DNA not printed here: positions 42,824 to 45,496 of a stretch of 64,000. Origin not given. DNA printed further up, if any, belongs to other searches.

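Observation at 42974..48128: Three-gene surface operon (lipoprotein, small T9SS-CTD protein, IgGFc-binding-like/beta-barrel protein) downstream of the repeat array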

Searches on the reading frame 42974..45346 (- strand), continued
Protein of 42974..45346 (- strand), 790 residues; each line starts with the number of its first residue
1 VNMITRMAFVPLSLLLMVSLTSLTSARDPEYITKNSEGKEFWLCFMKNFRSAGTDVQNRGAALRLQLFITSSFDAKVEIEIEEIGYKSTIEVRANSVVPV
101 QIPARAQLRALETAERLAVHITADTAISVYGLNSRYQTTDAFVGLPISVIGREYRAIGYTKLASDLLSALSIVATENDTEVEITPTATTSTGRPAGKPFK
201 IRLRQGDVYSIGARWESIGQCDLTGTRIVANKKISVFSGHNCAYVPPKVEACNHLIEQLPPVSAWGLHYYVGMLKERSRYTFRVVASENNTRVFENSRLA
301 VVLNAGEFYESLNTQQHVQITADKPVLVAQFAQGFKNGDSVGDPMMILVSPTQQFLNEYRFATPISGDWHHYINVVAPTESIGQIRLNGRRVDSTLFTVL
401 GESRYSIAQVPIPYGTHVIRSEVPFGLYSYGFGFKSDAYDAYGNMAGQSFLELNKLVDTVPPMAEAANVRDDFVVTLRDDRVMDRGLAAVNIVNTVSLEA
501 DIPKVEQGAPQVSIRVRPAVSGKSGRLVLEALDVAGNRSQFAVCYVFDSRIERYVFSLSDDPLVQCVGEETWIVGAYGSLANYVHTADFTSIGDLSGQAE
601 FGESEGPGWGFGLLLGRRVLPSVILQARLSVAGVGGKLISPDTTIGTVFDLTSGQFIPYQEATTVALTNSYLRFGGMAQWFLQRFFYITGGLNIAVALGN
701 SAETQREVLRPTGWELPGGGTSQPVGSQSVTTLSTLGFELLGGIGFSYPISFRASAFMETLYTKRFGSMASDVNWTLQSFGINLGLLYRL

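Call 14: find_related_loci(query=A1, collection=genome_contigs, flank=9000)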
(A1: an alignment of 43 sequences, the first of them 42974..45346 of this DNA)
Query A1 (790 aa) in genome_contigs; peptide patterns used: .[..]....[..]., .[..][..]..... (x = any residue, [..] = any of these).
282 stretches matched a pattern; 224 encode a relative of the query (tblastn E <= 1e-3); the best 80 are kept; 80 distinct loci.
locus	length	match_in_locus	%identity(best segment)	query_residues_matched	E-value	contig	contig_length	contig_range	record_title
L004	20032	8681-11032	79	7-790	0e+0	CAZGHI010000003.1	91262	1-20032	MAG TPA_asm: uncultured Hyphomicrobiales bacterium isolate SRP290908_co2_40 genome assembly, contig: NODE_238_length_912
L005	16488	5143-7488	75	9-790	0e+0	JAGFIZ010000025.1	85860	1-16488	MAG: Bradyrhizobiaceae bacterium isolate mag.10 k127_2437448, whole genome shotgun sequence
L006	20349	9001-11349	67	7-790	0e+0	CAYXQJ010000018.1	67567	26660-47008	MAG TPA_asm: uncultured Hyphomicrobiales bacterium isolate SRP329715_co2_289 genome assembly, contig: NODE_832_length_67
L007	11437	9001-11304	66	25-790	0e+0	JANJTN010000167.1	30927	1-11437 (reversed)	MAG: bacterium isolate RX1_metabat.bin.9 RX1_k141_966370, whole genome shotgun sequence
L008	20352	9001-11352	63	7-789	0e+0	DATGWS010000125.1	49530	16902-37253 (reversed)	MAG TPA_asm: Candidatus Didemnitutus sp. isolate SMAG_U10588 k141_291386, whole genome shotgun sequence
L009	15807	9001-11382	60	1-790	0e+0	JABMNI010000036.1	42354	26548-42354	MAG: Ignavibacteria bacterium isolate bin.189 k141_3038103, whole genome shotgun sequence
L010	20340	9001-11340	61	12-789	0e+0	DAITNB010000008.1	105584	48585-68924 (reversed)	MAG TPA_asm: bacterium isolate CTOTU10762 NODE_56_length_105584_cov_26.740090, whole genome shotgun sequence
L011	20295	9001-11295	64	27-790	0e+0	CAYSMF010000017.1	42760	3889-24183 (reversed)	MAG TPA_asm: uncultured Melioribacter sp. isolate SRP278252_co3_515 genome assembly, contig: NODE_1194_length_42760_cov_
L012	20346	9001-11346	62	13-790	0e+0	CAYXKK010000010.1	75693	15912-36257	MAG TPA_asm: uncultured Melioribacter sp. isolate SRP318679_co1_368 genome assembly, contig: NODE_479_length_75693_cov_6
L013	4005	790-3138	60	9-790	0e+0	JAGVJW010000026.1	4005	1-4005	MAG: bacterium isolate SW_29 c_000000138188, whole genome shotgun sequence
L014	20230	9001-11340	62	12-790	0e+0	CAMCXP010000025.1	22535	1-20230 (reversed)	MAG: Melioribacter roseus P3M-2 isolate MiE-14oct19-197 genome assembly, contig: MiE-14oct19-C2890, whole genome shotgun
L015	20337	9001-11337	61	14-789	0e+0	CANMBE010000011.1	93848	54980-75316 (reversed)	MAG: Ignavibacteria bacterium isolate ZH-15may19-110 genome assembly, contig: ZH-15May19-c267, whole genome shotgun sequ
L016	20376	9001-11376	61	25-789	0e+0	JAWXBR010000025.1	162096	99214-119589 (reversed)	MAG: bacterium isolate MP6IB1.81 k99_414215, whole genome shotgun sequence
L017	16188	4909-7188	62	32-790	0e+0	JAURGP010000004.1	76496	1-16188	MAG: Candidatus Kapaibacterium sp. isolate SFB_649D_100_52 NODE_4_length_76496_cov_4.188160, whole genome shotgun sequen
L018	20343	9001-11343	59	12-790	0e+0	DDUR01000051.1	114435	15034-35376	MAG TPA_asm: Ignavibacteria bacterium UBA2333 UBA2333_contig_523, whole genome shotgun sequence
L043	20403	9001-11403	46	1-790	0e+0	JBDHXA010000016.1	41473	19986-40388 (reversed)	MAG: Chlorobiota bacterium isolate AS-MESO-3CA.163 NODE_3751_length_41473_cov_14.472823, whole genome shotgun sequence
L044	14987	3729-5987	48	34-790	0e+0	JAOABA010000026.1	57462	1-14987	MAG: Candidatus Kapaibacterium sp. isolate SKW166 k141_594147, whole genome shotgun sequence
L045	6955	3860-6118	47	34-790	0e+0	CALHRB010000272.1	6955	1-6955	MAG: Candidatus Kapabacteria bacterium isolate N1_Bin_Bin_40_sub genome assembly, contig: c_000000374764, whole genome s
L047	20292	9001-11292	47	24-790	0e+0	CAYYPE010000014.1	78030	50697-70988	MAG TPA_asm: uncultured Hyphomicrobiales bacterium isolate binchicken_co58_170 genome assembly, contig: NODE_246_length_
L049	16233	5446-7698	46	34-790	0e+0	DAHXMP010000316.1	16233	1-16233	MAG TPA_asm: Bacteroidetes bacterium isolate clean1621 k141_1244699, whole genome shotgun sequence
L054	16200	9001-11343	43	5-790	0e+0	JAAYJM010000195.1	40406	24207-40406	MAG: Ignavibacteria bacterium isolate AS10tlH2TH_288 277457_AS10, whole genome shotgun sequence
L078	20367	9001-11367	42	4-790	0e+0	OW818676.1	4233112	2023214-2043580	metagenome genome assembly, chromosome: 1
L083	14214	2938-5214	44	32-790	0e+0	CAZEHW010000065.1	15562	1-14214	MAG TPA_asm: uncultured Hyphomicrobiales bacterium isolate SRP319275_co4_89 genome assembly, contig: NODE_2181_length_15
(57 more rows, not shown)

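Call 18: predict_structure(alignment_id=A1)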
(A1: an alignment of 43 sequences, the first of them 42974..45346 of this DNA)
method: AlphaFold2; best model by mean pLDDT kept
length: 790 residues; sequences in the alignment: 43
mean_pLDDT: 84.7   pTM: 0.66
mean pLDDT of the five models: 84.7, 84.6, 83.4, 81.9, 81.1
residues with pLDDT >= 90: 373; 70-90: 309; 50-70: 86; < 50: 22
segments of 3 or more residues with pLDDT < 50: 1-3, 24-30, 54-58, 337-340
pLDDT, mean of each block of 10 residues (from residue 1): 59 75 48 74 81 52 82 92 93 87 88 92 91 74 85 85 71 95 93 93 95 80 91 87 55 70 89 81 92 91 93 88 91 58 72 84 79 91 92 90 86 87 88 71 63 69 89 89 88 92 90 91 88 93 83 82 74 92 94 88 93 91 90 93 88 88 92 95 89 93 91 82 86 91 92 87 93 93 92
secondary structure, 60 per line:
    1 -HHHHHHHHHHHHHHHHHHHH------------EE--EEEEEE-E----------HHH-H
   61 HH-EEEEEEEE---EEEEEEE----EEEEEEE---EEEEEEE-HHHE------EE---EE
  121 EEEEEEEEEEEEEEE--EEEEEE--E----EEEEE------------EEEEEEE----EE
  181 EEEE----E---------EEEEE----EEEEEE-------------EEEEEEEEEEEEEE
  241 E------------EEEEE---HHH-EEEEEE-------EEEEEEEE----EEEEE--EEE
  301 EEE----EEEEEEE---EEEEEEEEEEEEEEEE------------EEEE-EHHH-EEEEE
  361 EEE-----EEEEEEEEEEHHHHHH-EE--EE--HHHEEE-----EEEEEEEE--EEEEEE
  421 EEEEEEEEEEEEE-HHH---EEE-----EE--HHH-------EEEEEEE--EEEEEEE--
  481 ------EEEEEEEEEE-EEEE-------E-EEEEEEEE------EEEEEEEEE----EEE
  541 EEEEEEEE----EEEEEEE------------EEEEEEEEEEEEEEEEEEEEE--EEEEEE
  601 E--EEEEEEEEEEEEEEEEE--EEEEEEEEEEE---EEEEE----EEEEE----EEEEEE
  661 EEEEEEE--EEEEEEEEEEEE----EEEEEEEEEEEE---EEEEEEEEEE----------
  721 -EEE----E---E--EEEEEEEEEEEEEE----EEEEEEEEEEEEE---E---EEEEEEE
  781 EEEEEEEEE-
elements in order (helices of 4 or more, strands of 3 or more residues): H2-21 E38-43 E64-71 E75-81 E86-92 E96-102 E119-135 E138-143 E151-155 E168-174 E179-184 E199-203 E208-213 E227-241 E254-258 E266-271 E279-286 E291-295 E298-303 E308-314 E318-333 E346-349 E356-363 E369-378 H379-384 E397-399 E405-412 E415-433 E441-443 E463-469 E472-478 E487-496 E498-501 E511-518 E525-533 E538-548 E553-559 E572-592 E595-601 E604-620 E623-633 E637-641 E646-650 E655-667 E670-681 E686-697 E701-710 E722-724 E736-749 E754-766 E774-789
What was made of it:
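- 43670..43960 (-): Ig-like beta-sandwich (residues 463-559), followed by a 12-residue linker with invariant Cys566. AF2 secondary structure (call 18).
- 42977..43633 (-): OmpA/OmpX-type beta-barrel (residues 572-790), about 10 strands, ending ...G-L-L-Y-R-L. AF2 DSSP gives 10 strand segments with 2-4-residue turns on the side of the C-terminus (call 18).
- On Type Va autotransporter: About 10 strands and no helix between residues 445 and 572 (call 18).
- My parse of the DSSP string: 10 strand segments with short turns on the C-terminal side (call 18). No helical linker ahead of the barrel (call 18). The domain order (signal peptide, passenger, C-terminal barrel) matches type V secretion (call 18). 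There is no alpha-helical linker (call 18).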

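Call 20: search_solved_structures(query=A1, max_evalue=1)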
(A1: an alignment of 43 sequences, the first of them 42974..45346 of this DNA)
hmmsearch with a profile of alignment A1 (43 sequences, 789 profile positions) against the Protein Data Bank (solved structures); distinct sequences matched with E-value up to 1: 0.

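Call 21: fold_search(model_id=the predicted structure, library=pdb)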
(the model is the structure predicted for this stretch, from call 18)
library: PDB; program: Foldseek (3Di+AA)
matches with E <= 10: 1030; with E <= 0.001: 27
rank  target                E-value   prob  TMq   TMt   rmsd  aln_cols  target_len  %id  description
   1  9a2m_MODEL_1_A        1.3e-06  1.00  0.16  0.33   7.9       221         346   14  Model of E. coli OmpA by in-cell photo-crosslinking MS and deep learning (released 2023-02-24)
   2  9fzd_A                1.8e-06  1.00  0.17  0.57   6.2       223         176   16  Structure of OmpA-long in complex with nanobody Nb39 (released 2024-07-17)
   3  1bxw                  6.0e-05  1.00  0.14  0.49   9.0       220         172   13  OUTER MEMBRANE PROTEIN A (OMPA) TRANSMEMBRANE DOMAIN (released 1998-10-14)
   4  9nh1_B                7.3e-05  1.00  0.12  0.29  22.0       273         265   10  In situ cryo-EM structure of porin I of the Legionella Dot/Icm T4SS machine (released 2025-09-17)
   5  8agd_A                7.6e-05  0.25  0.09  0.07  42.1      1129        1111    8  Full SDBC and SOD assembly (released 2023-04-12)
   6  7zgx_A                8.8e-05  0.16  0.07  0.06  41.2      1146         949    9  S-layer Deinoxanthin Binding Complex, C1 symmetry (released 2022-07-13)
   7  1p4t                  1.1e-04  1.00  0.13  0.56   9.8       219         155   12  Crystal structure of Neisserial surface protein A (NspA) (released 2003-07-22)
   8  3brz                  1.3e-04  0.91  0.11  0.18  31.9       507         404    9  Crystal structure of the Pseudomonas putida toluene transporter TodX (released 2008-06-10)
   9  2x56                  2.9e-04  1.00  0.14  0.35  18.6       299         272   11  Yersinia Pestis Plasminogen Activator Pla (Native) (released 2010-07-28)
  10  2r88_A                3.0e-04  0.69  0.09  0.17  33.3       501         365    5  Crystal structure of the long-chain fatty acid transporter FadL mutant delta S3 kink (released 2008-09-23)
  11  2r4p_A                3.8e-04  0.47  0.09  0.14  36.5       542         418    9  Crystal structure of the long-chain fatty acid transporter FadL mutant G212E (released 2008-09-16)
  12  9nh1_C                4.2e-04  1.00  0.13  0.30  21.8       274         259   10  In situ cryo-EM structure of porin I of the Legionella Dot/Icm T4SS machine (released 2025-09-17)
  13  6r2q_B                4.9e-04  0.18  0.08  0.10  41.8       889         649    8  Structure of the Mtr complex (released 2020-04-22)
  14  9nh2_A                6.2e-04  1.00  0.17  0.44   7.4       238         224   12  In situ cryo-EM structure of porin III of the Legionella Dot/Icm T4SS machine (released 2025-09-17)
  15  2x55                  6.2e-04  1.00  0.14  0.34  18.5       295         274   11  Yersinia Pestis Plasminogen Activator Pla (Native) (released 2010-07-28)
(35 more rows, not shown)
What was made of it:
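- On OMP_b-brl_2 / OmpA-type small barrel (PF13568, PF13505, PF01389): Foldseek OmpA/NspA/Ail/OmpX probability 1.00 (call 21).
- On Type Va autotransporter: EspP TM 0.27 (call 21).
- Checked: The AlphaFold2 model (mean pLDDT 84.7) has a C-terminal barrel at residues 572-790, and its best PDB matches are OmpA, NspA, Ail and OmpX (calls 18, 21).
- AF2 barrel and OmpA/OmpX/Ail/NspA fold matches: calls 18, 21.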

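Call 22: find_encoding_contigs(protein=P0001, flank=10000, max_places=2)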
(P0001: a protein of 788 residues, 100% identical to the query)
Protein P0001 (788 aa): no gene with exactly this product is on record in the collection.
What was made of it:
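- Tried and rejected: The exact-sequence look-up of the 100%-identical public protein P0001 found no contig on record (call 22).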

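Call 33: search_protein_families(library=pfam, proteins=[L054:6812-8071:+, L078:6752-8008:+, L083:589-1857:+, L049:3093-4409:+, L044:1524-2561:+, L054:3424-6612:+, L078:2563-5610:+, L043:4980-8183:+, L002:3495-5474:-], max_evalue=0.01)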
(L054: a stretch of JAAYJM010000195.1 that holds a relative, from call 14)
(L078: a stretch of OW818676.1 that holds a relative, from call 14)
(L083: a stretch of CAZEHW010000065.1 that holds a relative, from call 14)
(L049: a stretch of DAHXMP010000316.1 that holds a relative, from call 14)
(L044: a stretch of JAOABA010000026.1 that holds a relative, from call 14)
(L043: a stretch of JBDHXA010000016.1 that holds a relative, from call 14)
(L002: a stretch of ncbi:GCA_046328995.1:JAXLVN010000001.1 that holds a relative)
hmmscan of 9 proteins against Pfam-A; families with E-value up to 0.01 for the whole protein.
L054:6812-8071:+ (420 aa): 0 families

L078:6752-8008:+ (419 aa): 0 families

L083:589-1857:+ (423 aa): 0 families

L049:3093-4409:+ (439 aa): 0 families

L044:1524-2561:+ (346 aa): 3 families
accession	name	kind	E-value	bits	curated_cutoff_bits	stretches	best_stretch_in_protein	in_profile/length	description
PF14344.12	DUF4397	-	1.6e-19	71.1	30.6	2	26-154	1-118/119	Domain of unknown function (DUF4397)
PF18962.6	Por_Secre_tail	-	1.4e-10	41.8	27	1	268-336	2-67/75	Secretion system C-terminal sorting domain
PF13860.13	FlgD_ig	-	0.0053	17.2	27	0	279-331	13-73/79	FlgD Ig-like domain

L054:3424-6612:+ (1063 aa): 1 family
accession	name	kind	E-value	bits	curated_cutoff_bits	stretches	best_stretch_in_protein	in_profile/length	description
PF18962.6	Por_Secre_tail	-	3.6e-09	37.2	27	1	985-1059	2-73/75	Secretion system C-terminal sorting domain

L078:2563-5610:+ (1016 aa): 4 families
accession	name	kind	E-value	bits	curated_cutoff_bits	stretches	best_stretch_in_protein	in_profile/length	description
PF17517.7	IgGFc_binding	-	1.2e-61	209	25.6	1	152-473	1-297/297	IgGFc binding protein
PF18483.9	Lectin_L-type_dom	-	7.8e-23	81.9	78.3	1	703-914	12-208/215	Legume lectin beta-barrel domain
PF03388.20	Lectin_leg-like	-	0.0001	22.2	24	1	697-917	16-220/230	Legume-like lectin family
PF18962.6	Por_Secre_tail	-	0.00021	22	27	1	954-1012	17-73/75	Secretion system C-terminal sorting domain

L043:4980-8183:+ (1068 aa): 8 families
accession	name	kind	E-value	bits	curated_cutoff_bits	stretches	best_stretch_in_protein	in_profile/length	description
PF07517.20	SecA_DEAD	-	5e-118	394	24.6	1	23-572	1-290/290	SecA DEAD-like domain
PF21090.3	P-loop_SecA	-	2.8e-76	256.1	27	2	587-688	1-102/205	SecA P-loop domain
PF07516.18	SecA_SW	-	1.5e-60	205.1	26.7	1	758-961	1-198/200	SecA Wing and Scaffold domain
PF01043.26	SecA_PP_bind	-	3e-30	105.5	23.5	1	397-528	12-110/110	SecA preprotein cross-linking domain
PF02810.21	SEC-C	-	1.9e-10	40.8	20.4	1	1050-1067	1-18/19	SEC-C motif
PF00270.35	DEAD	-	5.6e-05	23.4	26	1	176-294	19-133/167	DEAD/DEAH box helicase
PF00271.37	Helicase_C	-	0.00013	22.6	23.5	1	604-720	2-110/110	Helicase conserved C-terminal domain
PF07464.16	ApoLp-III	-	0.009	16.6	36.3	1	41-124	63-143/146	Apolipophorin-III precursor (apoLp-III)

L002:3495-5474:- (659 aa): 3 families
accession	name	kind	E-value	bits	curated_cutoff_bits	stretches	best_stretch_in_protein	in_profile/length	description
PF00691.25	OmpA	-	3.8e-24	85.3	27.2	2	555-644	1-94/98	OmpA family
PF13568.12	OMP_b-brl_2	-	3.6e-08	34.1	27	1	19-228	1-171/175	Outer membrane protein beta-barrel domain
PF13505.12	OMP_b-brl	-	0.0001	22.9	28.7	1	7-214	2-143/175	Outer membrane protein beta-barrel domain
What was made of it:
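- A second, unrelated DUF4397 architecture (DUF4397x2 + CTD) sits upstream of the pair in a distant clade (call 33).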

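Call 41: search_protein_families(library=pfam, alignment_id=A1, max_evalue=0.1)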
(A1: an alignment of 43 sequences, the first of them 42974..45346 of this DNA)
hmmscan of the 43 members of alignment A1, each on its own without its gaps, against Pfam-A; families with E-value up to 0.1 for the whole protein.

A. member 1, window:42974-45346:- (790 aa): 1 family
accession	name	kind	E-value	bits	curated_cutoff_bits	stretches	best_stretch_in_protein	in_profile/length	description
PF17517.7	IgGFc_binding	-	5.1e-77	259.5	25.6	1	140-431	1-297/297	IgGFc binding protein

B. families by the number of members that match (of 43 scanned): 7 families
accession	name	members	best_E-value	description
PF17517.7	IgGFc_binding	43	3.7e-78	IgGFc binding protein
PF13568.12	OMP_b-brl_2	6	4.2e-06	Outer membrane protein beta-barrel domain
PF13505.12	OMP_b-brl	4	0.00082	Outer membrane protein beta-barrel domain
PF01389.23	OmpA_membrane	1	0.00017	OmpA-like transmembrane domain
PF01617.23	Surface_Ag_2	1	0.0034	Surface antigen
PF11874.13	DUF3394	1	0.032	Domain of unknown function (DUF3394)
PF06965.17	Na_H_antiport_1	1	0.032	Na+/H+ antiporter 1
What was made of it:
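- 42977..43633 (-): 6 of 43 homologues hit PF13568 (call 41).
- On PF17517 IgGFc_binding: All 43 aligned homologues hit (call 41).
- On OMP_b-brl_2 / OmpA-type small barrel (PF13568, PF13505, PF01389): 6 of 43 homologues hit PF13568, 4 hit PF13505 and 1 hits OmpA_membrane (call 41).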

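Call 57: fold_search(model_id=the predicted structure, library=viral)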
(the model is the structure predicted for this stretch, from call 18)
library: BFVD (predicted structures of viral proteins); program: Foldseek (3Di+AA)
matches with E <= 10: 690; with E <= 0.001: 29
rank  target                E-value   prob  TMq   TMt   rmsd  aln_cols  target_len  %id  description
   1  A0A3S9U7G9            8.5e-07  0.57  0.08  0.07  41.9      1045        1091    7  (no name in the UniProt tables at hand)
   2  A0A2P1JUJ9            2.3e-06  0.35  0.07  0.06  41.4      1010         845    7  Fibronectin type-III domain-containing protein [Bacillus phage Anath]
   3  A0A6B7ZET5            8.7e-06  0.57  0.09  0.10  37.6       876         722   10  Uncharacterized protein [Klebsiella phage N1M2]
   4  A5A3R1                1.0e-05  0.38  0.09  0.06  44.1      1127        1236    8  (no name in the UniProt tables at hand)
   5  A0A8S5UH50            1.5e-05  0.69  0.10  0.07  37.6       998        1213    8  PA14 domain-containing protein [Myoviridae sp. ctshb19]
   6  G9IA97                1.7e-05  0.33  0.08  0.08  43.2      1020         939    8  (no name in the UniProt tables at hand)
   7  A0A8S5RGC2            3.0e-05  1.00  0.14  0.22  13.0       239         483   13  Outer membrane protein [virus sp. ct5rm7]
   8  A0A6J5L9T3            3.6e-05  0.82  0.12  0.14  43.5       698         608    8  Autotransporter beta-domain containing protein [uncultured Caudovirales phage]
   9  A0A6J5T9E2            4.4e-05  1.00  0.19  0.55   7.8       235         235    8  Outer membrane protein beta-barrel [uncultured Caudovirales phage]
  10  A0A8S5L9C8            6.1e-05  1.00  0.14  0.50  10.7       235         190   11  Outer membrane protein [Myoviridae sp. ctPuP5]
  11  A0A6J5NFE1            6.4e-05  0.20  0.08  0.07  35.7      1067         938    9  GLEYA adhesin domain containing protein [uncultured Caudovirales phage]
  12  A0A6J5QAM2            1.2e-04  1.00  0.16  0.44  10.8       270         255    9  OmpW Outer membrane protein W [uncultured Caudovirales phage]
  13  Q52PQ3                1.5e-04  0.18  0.08  0.05  44.8      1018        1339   10  Possible phage tail protein [Xanthomonas phage Xp15]
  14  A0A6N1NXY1            1.9e-04  0.41  0.11  0.09  40.8       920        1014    8  DUF11 domain-containing protein [Tupanvirus soda lake]
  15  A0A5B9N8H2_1          1.9e-04  0.20  0.09  0.07  36.3      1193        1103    7  (no name in the UniProt tables at hand)
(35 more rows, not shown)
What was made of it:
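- Tried and rejected: Nothing usable came back for the PF17517 domain (calls 21, 57).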
